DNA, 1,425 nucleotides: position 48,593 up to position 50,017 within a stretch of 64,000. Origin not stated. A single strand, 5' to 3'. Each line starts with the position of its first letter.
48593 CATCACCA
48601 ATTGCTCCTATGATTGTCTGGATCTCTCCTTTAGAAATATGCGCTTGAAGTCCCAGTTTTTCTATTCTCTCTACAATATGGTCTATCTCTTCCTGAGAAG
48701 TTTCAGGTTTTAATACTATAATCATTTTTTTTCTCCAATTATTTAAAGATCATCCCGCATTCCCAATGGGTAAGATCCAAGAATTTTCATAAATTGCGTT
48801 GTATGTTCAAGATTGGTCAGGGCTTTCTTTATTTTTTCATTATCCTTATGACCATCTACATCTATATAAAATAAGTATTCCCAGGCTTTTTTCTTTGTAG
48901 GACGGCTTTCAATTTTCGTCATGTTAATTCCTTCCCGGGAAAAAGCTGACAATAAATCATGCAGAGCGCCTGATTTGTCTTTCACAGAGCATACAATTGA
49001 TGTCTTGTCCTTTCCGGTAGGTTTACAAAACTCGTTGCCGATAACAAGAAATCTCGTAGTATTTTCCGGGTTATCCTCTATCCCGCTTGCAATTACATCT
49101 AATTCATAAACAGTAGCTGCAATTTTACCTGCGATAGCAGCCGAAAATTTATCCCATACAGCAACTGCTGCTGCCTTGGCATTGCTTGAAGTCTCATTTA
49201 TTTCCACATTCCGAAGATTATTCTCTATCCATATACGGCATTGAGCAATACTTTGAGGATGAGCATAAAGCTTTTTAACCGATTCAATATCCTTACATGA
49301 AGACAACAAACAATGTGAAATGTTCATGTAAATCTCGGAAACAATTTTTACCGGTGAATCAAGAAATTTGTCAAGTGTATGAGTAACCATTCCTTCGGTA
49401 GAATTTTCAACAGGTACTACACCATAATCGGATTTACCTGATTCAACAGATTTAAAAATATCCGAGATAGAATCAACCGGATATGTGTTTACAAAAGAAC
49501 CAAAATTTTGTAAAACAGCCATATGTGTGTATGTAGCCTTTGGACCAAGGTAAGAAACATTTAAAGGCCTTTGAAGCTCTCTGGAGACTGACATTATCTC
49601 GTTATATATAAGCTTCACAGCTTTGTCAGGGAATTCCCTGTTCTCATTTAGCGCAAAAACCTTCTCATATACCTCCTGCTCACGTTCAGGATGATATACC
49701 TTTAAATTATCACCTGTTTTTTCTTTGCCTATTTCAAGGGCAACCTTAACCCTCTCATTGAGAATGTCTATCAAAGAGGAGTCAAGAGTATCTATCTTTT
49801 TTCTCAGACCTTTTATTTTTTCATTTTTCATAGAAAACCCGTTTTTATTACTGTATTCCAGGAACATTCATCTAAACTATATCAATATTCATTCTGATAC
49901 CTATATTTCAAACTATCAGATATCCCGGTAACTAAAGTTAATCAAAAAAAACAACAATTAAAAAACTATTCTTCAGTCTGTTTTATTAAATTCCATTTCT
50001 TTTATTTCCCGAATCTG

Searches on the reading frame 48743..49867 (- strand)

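Call 72: search_protein_families(library=pfam, proteins=[window:48743-49867:-], max_evalue=0.00001)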
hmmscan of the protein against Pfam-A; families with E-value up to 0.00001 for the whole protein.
window:48743-49867:- (374 aa): 4 families
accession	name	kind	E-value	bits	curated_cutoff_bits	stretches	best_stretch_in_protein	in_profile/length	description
PF00800.23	PDT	-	1.6e-61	207.7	25.2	1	104-279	1-179/181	Prephenate dehydratase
PF01817.26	CM_2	-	3.1e-22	79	27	1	21-100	1-80/80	Chorismate mutase type II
PF01842.31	ACT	-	3.7e-15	55.8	27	1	289-354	1-65/66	ACT domain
PF22629.2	ACT_AHAS_ss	-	1.2e-06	29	27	1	294-356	4-65/67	AHAS small subunit-like ACT domain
